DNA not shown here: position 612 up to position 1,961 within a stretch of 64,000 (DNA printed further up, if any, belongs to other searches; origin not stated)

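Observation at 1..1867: Archaeal-type (group II) chaperonin directly downstream of hrcA with a perfect CIRCE element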

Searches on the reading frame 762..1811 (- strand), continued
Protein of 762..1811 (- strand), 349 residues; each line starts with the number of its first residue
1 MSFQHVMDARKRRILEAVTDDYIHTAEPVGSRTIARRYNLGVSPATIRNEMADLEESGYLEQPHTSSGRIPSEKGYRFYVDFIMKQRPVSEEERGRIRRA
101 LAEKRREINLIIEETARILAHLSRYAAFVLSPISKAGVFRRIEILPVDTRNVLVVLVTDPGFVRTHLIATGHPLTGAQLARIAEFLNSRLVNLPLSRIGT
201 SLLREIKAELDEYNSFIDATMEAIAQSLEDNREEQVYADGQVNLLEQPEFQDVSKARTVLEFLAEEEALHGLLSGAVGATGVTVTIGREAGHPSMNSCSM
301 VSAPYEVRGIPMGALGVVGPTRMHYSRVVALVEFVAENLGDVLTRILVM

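Call 12: find_homologous_proteins(query=L001:11150-12709:+, max_evalue=1e-20)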
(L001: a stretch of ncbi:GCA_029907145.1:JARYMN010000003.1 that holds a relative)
Query L001:11150-12709:+ (520 aa): 2079 proteins with E <= 1e-20 among 8000 candidates; the best 120 are listed.
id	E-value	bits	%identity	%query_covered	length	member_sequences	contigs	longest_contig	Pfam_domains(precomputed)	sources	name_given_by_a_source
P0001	0.0e+0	1085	100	100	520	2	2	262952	PF00118.30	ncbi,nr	ncbi:MAG: TCP-1/cpn60 chaperonin family protein [Firmicutes bacterium]|nr:TCP-1/cpn60 chaperonin fam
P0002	3.1e-283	958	88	100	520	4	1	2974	PF00118.30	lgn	-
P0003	1.4e-267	906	83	100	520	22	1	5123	PF00118.30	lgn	-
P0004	3.3e-260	882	81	100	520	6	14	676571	PF00118.30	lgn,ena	-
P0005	2.7e-248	843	77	100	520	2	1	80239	PF00118.30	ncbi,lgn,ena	-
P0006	2.1e-246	836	77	100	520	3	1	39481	PF00118.30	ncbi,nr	ncbi:MAG: TCP-1/cpn60 chaperonin family protein [Bacillota bacterium]|nr:TCP-1/cpn60 chaperonin fami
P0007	1.2e-231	788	74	98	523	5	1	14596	PF00118.30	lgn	-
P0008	9.6e-223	758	70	100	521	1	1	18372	PF00118.30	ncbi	-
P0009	1.9e-222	757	69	100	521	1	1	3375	PF00118.30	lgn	-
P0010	5.1e-190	650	59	100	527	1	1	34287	PF00118.30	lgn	-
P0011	9.0e-189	646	61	98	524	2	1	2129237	PF00118.30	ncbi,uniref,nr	ncbi:chaperonin Cpn60/TCP-1 [Ammonifex degensii KC4]|uniref:Chaperonin Cpn60/TCP-1 n=1 Tax=Ammonifex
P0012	1.5e-187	642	61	98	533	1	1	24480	PF00118.30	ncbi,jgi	ncbi:MAG TPA: TCP-1/cpn60 chaperonin family protein [Bacillota bacterium]|jgi:chaperonin GroEL (HSP6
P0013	1.9e-187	642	58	99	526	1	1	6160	PF00118.30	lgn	-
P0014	4.2e-187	641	58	99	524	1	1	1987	PF00118.30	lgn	-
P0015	4.9e-187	641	57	99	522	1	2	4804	PF00118.30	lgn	-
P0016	5.3e-187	640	58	97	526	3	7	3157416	PF00118.30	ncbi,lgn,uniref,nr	ncbi:chaperonin Cpn60/TCP-1 [Thermincola ferriacetica]|uniref:Chaperonin Cpn60/TCP-1 n=2 Tax=Thermin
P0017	9.9e-187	640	57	98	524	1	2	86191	PF00118.30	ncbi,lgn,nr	ncbi:MAG: chaperonin [Firmicutes bacterium]|nr:chaperonin [Bacillota bacterium]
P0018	1.5e-186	639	58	98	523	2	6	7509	PF00118.30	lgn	-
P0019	2.1e-186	638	59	98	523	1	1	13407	PF00118.30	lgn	-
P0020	2.2e-186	638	59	99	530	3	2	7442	PF00118.30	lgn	-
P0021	5.3e-186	637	59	99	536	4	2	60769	PF00118.30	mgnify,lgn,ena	mgnify:CR=1 FL=1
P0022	5.5e-186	637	59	97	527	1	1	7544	PF00118.30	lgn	-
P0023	7.0e-186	637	58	99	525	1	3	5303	PF00118.30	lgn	-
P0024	7.5e-186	637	58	100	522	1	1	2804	PF00118.30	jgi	jgi:chaperonin GroEL (HSP60 family)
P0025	9.4e-186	636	57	99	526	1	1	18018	PF00118.30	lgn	-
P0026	1.6e-185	636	58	100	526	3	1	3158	PF00118.30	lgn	-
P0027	2.3e-185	635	60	97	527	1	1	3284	PF00118.30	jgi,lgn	jgi:chaperonin GroEL (HSP60 family)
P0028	6.1e-185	634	58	100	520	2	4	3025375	PF00118.30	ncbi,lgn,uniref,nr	ncbi:MAG: chaperonin [Pelotomaculum sp.]|uniref:Chaperonin GroEL n=1 Tax=Pelotomaculum thermopropion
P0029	7.1e-185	633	57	98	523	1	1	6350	PF00118.30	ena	-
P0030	8.7e-185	633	58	98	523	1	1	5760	PF00118.30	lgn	-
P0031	8.8e-185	633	57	99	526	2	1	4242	PF00118.30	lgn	-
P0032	1.0e-184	633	59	97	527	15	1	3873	PF00118.30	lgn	-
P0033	1.5e-184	632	58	99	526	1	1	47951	PF00118.30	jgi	jgi:chaperonin GroEL (HSP60 family)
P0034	1.7e-184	632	57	99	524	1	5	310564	PF00118.30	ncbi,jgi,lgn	ncbi:MAG: TCP-1/cpn60 chaperonin family protein [Bacillota bacterium]|jgi:chaperonin GroEL (HSP60 fa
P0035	2.3e-184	632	61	96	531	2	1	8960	PF00118.30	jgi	-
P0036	2.5e-184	632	57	99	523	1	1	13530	PF00118.30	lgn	-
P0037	2.7e-184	632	58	98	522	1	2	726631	PF00118.30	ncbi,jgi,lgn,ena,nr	ncbi:MAG: chaperonin [Firmicutes bacterium HGW-Firmicutes-14]|nr:MAG: chaperonin [Firmicutes bacteri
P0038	3.3e-184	631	60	96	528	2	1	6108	PF00118.30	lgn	-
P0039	3.4e-184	631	57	98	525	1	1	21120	PF00118.30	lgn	-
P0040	4.3e-184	631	59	98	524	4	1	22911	PF00118.30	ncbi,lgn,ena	ncbi:MAG: TCP-1/cpn60 chaperonin family protein [Bacillota bacterium]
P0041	4.6e-184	631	57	99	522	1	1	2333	PF00118.30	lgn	-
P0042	6.0e-184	630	57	99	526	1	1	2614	PF00118.30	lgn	-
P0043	1.1e-183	630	58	98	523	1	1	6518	PF00118.30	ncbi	-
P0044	1.2e-183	629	59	96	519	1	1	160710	PF00118.30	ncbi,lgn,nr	ncbi:MAG: TCP-1/cpn60 chaperonin family protein [Peptococcaceae bacterium]|nr:TCP-1/cpn60 chaperonin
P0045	1.3e-183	629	57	97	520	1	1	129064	PF00118.30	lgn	-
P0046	1.5e-183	629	57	100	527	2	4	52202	PF00118.30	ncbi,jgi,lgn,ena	-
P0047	1.7e-183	629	57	97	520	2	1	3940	PF00118.30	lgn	-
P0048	1.7e-183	629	59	97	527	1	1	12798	PF00118.30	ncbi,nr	ncbi:MAG: TCP-1/cpn60 chaperonin family protein [Desulfotomaculaceae bacterium]|nr:TCP-1/cpn60 chape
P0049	2.1e-183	629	58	98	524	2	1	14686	PF00118.30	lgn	-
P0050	2.2e-183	628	59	97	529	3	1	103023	PF00118.30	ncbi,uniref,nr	ncbi:chaperonin Cpn60/TCP-1 [Thermosinus carboxydivorans Nor1]|uniref:Chaperonin Cpn60/TCP-1 n=1 Tax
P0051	2.8e-183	628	57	99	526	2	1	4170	PF00118.30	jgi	-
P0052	3.0e-183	628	58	99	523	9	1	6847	PF00118.30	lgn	-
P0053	3.2e-183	628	59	95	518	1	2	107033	PF00118.30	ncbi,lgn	-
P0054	3.5e-183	628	57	98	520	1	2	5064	PF00118.30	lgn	-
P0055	3.6e-183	628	59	100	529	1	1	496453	PF00118.30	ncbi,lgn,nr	ncbi:MAG: chaperonin [Firmicutes bacterium]|nr:chaperonin [Bacillota bacterium]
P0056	4.8e-183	627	58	98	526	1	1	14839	PF00118.30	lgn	-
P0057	5.6e-183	627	56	98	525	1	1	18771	PF00118.30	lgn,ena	-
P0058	9.6e-183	626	58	98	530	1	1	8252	PF00118.30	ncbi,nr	ncbi:MAG TPA: chaperonin [Firmicutes bacterium]|nr:chaperonin [Bacillota bacterium]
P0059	1.0e-182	626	57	98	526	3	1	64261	PF00118.30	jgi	-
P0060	1.3e-182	626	58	98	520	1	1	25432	PF00118.30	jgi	-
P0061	1.8e-182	625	59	96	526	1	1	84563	PF00118.30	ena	-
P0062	1.8e-182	625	55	100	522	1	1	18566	PF00118.30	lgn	-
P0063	1.9e-182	625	58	98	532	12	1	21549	PF00118.30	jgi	-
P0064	2.0e-182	625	57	98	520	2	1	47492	PF00118.30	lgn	-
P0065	2.6e-182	625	59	96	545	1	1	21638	PF00118.30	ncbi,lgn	-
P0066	2.6e-182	625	59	98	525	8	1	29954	PF00118.30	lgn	-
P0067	2.6e-182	625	56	98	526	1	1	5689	PF00118.30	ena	-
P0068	2.8e-182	625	57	98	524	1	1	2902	PF00118.30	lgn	-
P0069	3.1e-182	625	56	100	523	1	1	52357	PF00118.30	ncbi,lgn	-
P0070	3.1e-182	625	57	98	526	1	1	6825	PF00118.30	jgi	-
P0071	3.2e-182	625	57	99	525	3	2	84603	PF00118.30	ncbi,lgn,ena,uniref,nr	ncbi:chaperonin [Desulfofundulus thermobenzoicus]|uniref:Chaperonin n=1 Tax=Desulfofundulus thermobe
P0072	3.5e-182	625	58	98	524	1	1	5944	PF00118.30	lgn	-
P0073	3.5e-182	625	58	95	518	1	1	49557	PF00118.30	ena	-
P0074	3.6e-182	624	58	96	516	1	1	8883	PF00118.30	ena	-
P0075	3.8e-182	624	58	95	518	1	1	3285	PF00118.30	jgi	-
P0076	4.4e-182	624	59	97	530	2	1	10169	PF00118.30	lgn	-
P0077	5.4e-182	624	56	97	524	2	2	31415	PF00118.30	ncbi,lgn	-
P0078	5.7e-182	624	57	98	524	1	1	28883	PF00118.30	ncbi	-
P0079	6.9e-182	624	56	97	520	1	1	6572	PF00118.30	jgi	-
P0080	7.2e-182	624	57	97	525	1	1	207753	PF00118.30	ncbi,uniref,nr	ncbi:TCP-1/cpn60 chaperonin family protein [Desulfolucanica intricata]|uniref:TCP-1/cpn60 chaperonin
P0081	7.3e-182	624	59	98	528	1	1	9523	PF00118.30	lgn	-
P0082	8.9e-182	623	57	100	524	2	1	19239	PF00118.30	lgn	-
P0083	9.0e-182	623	59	96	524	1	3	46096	PF00118.30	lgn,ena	-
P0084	9.8e-182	623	58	97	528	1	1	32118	PF00118.30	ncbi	ncbi:MAG: TCP-1/cpn60 chaperonin family protein [Bacillota bacterium]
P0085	1.1e-181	623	59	97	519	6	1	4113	PF00118.30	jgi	-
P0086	1.1e-181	623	59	97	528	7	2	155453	PF00118.30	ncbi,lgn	-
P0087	1.3e-181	623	58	97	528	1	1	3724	PF00118.30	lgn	-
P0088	1.3e-181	623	57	98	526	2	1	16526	PF00118.30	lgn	-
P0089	1.5e-181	622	59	94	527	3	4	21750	PF00118.30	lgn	-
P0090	1.9e-181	622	58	97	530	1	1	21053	PF00118.30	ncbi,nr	ncbi:MAG: TCP-1/cpn60 chaperonin family protein [Acetobacteraceae bacterium]|nr:TCP-1/cpn60 chaperon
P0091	2.0e-181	622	56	100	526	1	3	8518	PF00118.30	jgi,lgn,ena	-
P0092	2.0e-181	622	57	98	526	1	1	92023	PF00118.30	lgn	-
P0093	2.5e-181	622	57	99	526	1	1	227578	PF00118.30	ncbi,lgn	-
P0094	2.5e-181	622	57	98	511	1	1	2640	PF00118.30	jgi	jgi:chaperonin GroEL (HSP60 family)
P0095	2.6e-181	622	58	98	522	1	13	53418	PF00118.30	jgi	jgi:chaperonin GroEL (HSP60 family)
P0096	3.4e-181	621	58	98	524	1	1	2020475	PF00118.30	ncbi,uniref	ncbi:TCP-1/cpn60 chaperonin family protein [Desulfothermobacter acidiphilus]|uniref:TCP-1/cpn60 chap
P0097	3.8e-181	621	57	98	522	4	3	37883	PF00118.30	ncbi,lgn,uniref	ncbi:MAG: TCP-1/cpn60 chaperonin family protein [Bacillota bacterium]|uniref:TCP-1/cpn60 chaperonin 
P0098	4.1e-181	621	57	98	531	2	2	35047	PF00118.30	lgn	-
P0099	4.1e-181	621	56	98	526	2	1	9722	PF00118.30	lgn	-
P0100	4.5e-181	621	57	98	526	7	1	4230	PF00118.30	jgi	jgi:chaperonin GroEL (HSP60 family)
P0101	4.5e-181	621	58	97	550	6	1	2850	PF00118.30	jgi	jgi:chaperonin GroEL (HSP60 family)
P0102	4.6e-181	621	57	97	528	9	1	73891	PF00118.30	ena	-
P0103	5.3e-181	621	56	98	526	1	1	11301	PF00118.30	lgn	-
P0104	5.7e-181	621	56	97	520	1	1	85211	PF00118.30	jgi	-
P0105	5.7e-181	621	56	98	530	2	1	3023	PF00118.30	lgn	-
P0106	5.9e-181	621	56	98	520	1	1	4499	PF00118.30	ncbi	-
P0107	6.7e-181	620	57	96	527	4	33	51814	PF00118.30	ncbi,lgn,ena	-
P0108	6.8e-181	620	57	96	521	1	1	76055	PF00118.30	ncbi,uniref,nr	ncbi:TCP-1/cpn60 chaperonin family protein [Desulforamulus aquiferis]|uniref:TCP-1/cpn60 chaperonin 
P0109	7.0e-181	620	57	98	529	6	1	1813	PF00118.30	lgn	-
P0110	7.1e-181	620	57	97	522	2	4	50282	PF00118.30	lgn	-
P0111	8.0e-181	620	57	97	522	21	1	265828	PF00118.30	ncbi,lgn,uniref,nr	ncbi:TCP-1/cpn60 chaperonin family protein [Desulfofundulus thermosubterraneus]|uniref:Chaperonin Gr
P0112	8.0e-181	620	56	97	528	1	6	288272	PF00118.30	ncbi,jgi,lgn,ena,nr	ncbi:MAG: chaperonin [Veillonellaceae bacterium]|jgi:chaperonin GroEL (HSP60 family)|nr:chaperonin [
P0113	1.0e-180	620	58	98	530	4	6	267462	PF00118.30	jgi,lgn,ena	jgi:chaperonin GroEL (HSP60 family)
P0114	1.0e-180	620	57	98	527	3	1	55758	PF00118.30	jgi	jgi:chaperonin GroEL (HSP60 family)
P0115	1.3e-180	619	58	97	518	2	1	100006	PF00118.30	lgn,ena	-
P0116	1.4e-180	619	57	99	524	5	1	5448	PF00118.30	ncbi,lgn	ncbi:MAG: TCP-1/cpn60 chaperonin family protein [Bacillota bacterium]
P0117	1.5e-180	619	56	97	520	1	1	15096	PF00118.30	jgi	-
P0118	1.6e-180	619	57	97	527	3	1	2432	PF00118.30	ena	-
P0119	1.6e-180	619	56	95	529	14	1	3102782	PF00118.30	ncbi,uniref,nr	ncbi:60 kDa chaperonin [Koleobacter methoxysyntrophicus]|uniref:60 kDa chaperonin n=1 Tax=Koleobacte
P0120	1.6e-180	619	57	99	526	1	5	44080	PF00118.30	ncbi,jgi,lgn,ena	-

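Call 41: predict_structure(alignment_id=A1)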
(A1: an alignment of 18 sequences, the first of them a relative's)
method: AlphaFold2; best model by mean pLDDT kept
length: 520 residues; sequences in the alignment: 18
mean_pLDDT: 86.8   pTM: 0.84
mean pLDDT of the five models: 86.8, 86.8, 83.1, 81.5, 74.0
residues with pLDDT >= 90: 299; 70-90: 181; 50-70: 15; < 50: 25
segments of 3 or more residues with pLDDT < 50: 1-11, 507-520
pLDDT, mean of each block of 10 residues (from residue 1): 31 73 90 82 73 79 84 88 81 93 94 92 97 94 95 90 95 93 87 86 84 87 95 83 85 91 93 91 90 90 94 92 92 87 86 89 78 91 95 95 91 93 97 93 96 95 94 93 94 91 54 35
secondary structure, 60 per line:
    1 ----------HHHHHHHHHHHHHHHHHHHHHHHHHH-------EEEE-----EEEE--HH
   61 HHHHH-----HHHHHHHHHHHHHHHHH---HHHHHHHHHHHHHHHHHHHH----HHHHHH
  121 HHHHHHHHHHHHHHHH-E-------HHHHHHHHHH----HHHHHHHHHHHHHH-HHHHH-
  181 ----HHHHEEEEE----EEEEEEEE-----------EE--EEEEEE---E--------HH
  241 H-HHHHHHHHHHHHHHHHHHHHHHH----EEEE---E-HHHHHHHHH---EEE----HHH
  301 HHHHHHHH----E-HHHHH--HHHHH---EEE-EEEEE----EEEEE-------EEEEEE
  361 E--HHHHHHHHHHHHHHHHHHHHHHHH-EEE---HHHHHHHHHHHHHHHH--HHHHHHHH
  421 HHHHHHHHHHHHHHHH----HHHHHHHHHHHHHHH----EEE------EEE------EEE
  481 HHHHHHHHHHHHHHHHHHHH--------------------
elements in order: H11-36 E44-47 E53-56 H59-65 H71-87 H91-110 H115-136 H146-155 H160-173 H175-179 H185-188 E189-193 E198-205 E221-226 H243-265 E270-273 H279-287 E291-293 H298-308 H315-319 H322-326 E330-332 E334-338 E343-347 E355-361 H364-387 E389-391 H395-410 H413-436 H441-455 E460-462 E469-471 E478-480 H481-500

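Call 45: find_encoding_contigs(protein=P0005, flank=1500, max_places=1)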
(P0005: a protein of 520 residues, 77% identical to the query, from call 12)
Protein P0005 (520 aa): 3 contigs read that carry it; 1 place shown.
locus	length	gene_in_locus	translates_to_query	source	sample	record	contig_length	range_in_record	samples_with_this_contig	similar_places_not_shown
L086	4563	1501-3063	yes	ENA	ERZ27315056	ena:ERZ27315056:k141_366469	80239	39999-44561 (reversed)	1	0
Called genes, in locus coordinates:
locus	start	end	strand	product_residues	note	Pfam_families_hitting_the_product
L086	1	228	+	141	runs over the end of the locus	-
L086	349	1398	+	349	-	PF01628:HrcA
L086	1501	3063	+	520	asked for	PF00118:Cpn60_TCP1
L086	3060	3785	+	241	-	PF01025:GrpE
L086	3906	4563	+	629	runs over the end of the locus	PF00012:HSP70, PF06723:MreB_Mbl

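Call 46: find_encoding_contigs(protein=P0007, flank=1500, max_places=1)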
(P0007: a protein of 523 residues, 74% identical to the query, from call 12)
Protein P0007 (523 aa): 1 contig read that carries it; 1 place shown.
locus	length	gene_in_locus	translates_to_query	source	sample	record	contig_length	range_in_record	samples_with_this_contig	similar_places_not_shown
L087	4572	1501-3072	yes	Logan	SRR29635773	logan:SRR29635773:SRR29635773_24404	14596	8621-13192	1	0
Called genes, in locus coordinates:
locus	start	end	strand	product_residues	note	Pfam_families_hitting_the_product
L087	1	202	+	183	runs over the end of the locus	-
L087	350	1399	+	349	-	PF01628:HrcA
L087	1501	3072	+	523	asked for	PF00118:Cpn60_TCP1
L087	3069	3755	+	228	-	PF01025:GrpE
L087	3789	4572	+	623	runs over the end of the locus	PF00012:HSP70, PF06723:MreB_Mbl, PF02782:FGGY_C (weak)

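Call 47: find_encoding_contigs(protein=P0009, flank=1500, max_places=1)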
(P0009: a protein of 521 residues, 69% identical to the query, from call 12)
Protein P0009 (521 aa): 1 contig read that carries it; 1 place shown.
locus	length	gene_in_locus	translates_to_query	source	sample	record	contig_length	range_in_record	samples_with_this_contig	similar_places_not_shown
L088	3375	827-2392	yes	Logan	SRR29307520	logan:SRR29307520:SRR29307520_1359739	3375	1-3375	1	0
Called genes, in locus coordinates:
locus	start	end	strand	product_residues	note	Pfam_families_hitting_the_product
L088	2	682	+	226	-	?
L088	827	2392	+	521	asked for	PF00118:Cpn60_TCP1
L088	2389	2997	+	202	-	PF01025:GrpE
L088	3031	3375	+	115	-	?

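Call 48: find_encoding_contigs(protein=P0003, flank=1500, max_places=1)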
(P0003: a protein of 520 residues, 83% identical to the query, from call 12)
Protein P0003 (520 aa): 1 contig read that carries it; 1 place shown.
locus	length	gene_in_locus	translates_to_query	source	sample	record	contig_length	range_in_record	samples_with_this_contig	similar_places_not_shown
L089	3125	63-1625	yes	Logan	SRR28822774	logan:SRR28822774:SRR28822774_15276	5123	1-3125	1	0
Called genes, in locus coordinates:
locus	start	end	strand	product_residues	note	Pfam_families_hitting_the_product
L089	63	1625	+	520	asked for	PF00118:Cpn60_TCP1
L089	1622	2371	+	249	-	-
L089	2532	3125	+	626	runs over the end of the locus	PF00012:HSP70, PF06723:MreB_Mbl, PF00012:HSP70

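Call 49: fold_search(model_id=the predicted structure, library=pdb)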
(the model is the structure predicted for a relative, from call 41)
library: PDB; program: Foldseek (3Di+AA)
matches with E <= 10: 694; with E <= 0.001: 576
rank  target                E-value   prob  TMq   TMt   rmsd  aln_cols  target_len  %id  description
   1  5x9v_A                1.0e-47  1.00  0.89  0.94   2.1       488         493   42  Crystal structure of group III chaperonin in the Closed state (released 2017-10-25)
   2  5x9u_A                6.3e-42  1.00  0.89  0.93   2.4       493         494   42  Crystal structure of group III chaperonin in the open state (released 2017-10-25)
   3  3izi_A                1.8e-36  1.00  0.83  0.85   3.3       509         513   33  Mm-cpn rls with ATP (released 2011-02-02)
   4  3rus_A                3.2e-36  1.00  0.82  0.83   4.4       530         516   32  Crystal structure of Cpn-rls in complex with ADP from Methanococcus maripaludis (released 2012-01-04)
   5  3kfb_A                1.3e-35  1.00  0.82  0.83   3.8       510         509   33  Crystal structure of a group II chaperonin from Methanococcus maripaludis (released 2010-06-23)
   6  1q3s_A                1.4e-35  1.00  0.83  0.84   3.2       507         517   30  Crystal structure of the chaperonin from Thermococcus strain KS-1 (FormIII crystal complexed with ADP) (released 2004-01-27)
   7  1q2v_A                2.4e-35  1.00  0.83  0.83   3.2       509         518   30  Crystal structure of the chaperonin from Thermococcus strain KS-1 (nucleotide-free form) (released 2004-01-27)
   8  5w79_A                3.9e-35  1.00  0.80  0.81   4.6       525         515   32  Crystal Structure of the Group II Chaperonin from Methanococcus Maripaludis, Cysteine-less mutant in the Apo State (released 2018-06-20)
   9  1q3r_A                4.1e-35  1.00  0.82  0.82   3.4       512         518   30  Crystal structure of the chaperonin from Thermococcus strain KS-1 (nucleotide-free form of single mutant) (released 2004-01-27)
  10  3kfe_A                4.9e-35  1.00  0.80  0.85   3.3       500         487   33  Crystal structures of a group II chaperonin from Methanococcus maripaludis (released 2010-06-23)
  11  9cpk_A                4.9e-35  1.00  0.82  0.83   3.9       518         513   32  D8 symmetry reconstruction of MmCPn in closed state (released 2025-07-30)
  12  3j02_A                6.2e-35  1.00  0.83  0.88   2.4       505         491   32  Lidless D386A Mm-cpn in the pre-hydrolysis ATP-bound state (released 2011-05-18)
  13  3ruq_A                7.8e-35  1.00  0.82  0.83   3.6       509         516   33  Crystal structure of Cpn-WT in complex with ADP from Methanococcus maripaludis (released 2012-01-04)
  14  7nvl_E                1.1e-34  1.00  0.80  0.78   3.8       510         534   28  Human TRiC complex in closed state with nanobody bound (Consensus Map) (released 2022-03-02)
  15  3izk_A                1.2e-34  1.00  0.80  0.84   3.9       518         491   31  Mm-cpn rls deltalid with ATP (released 2011-02-02)
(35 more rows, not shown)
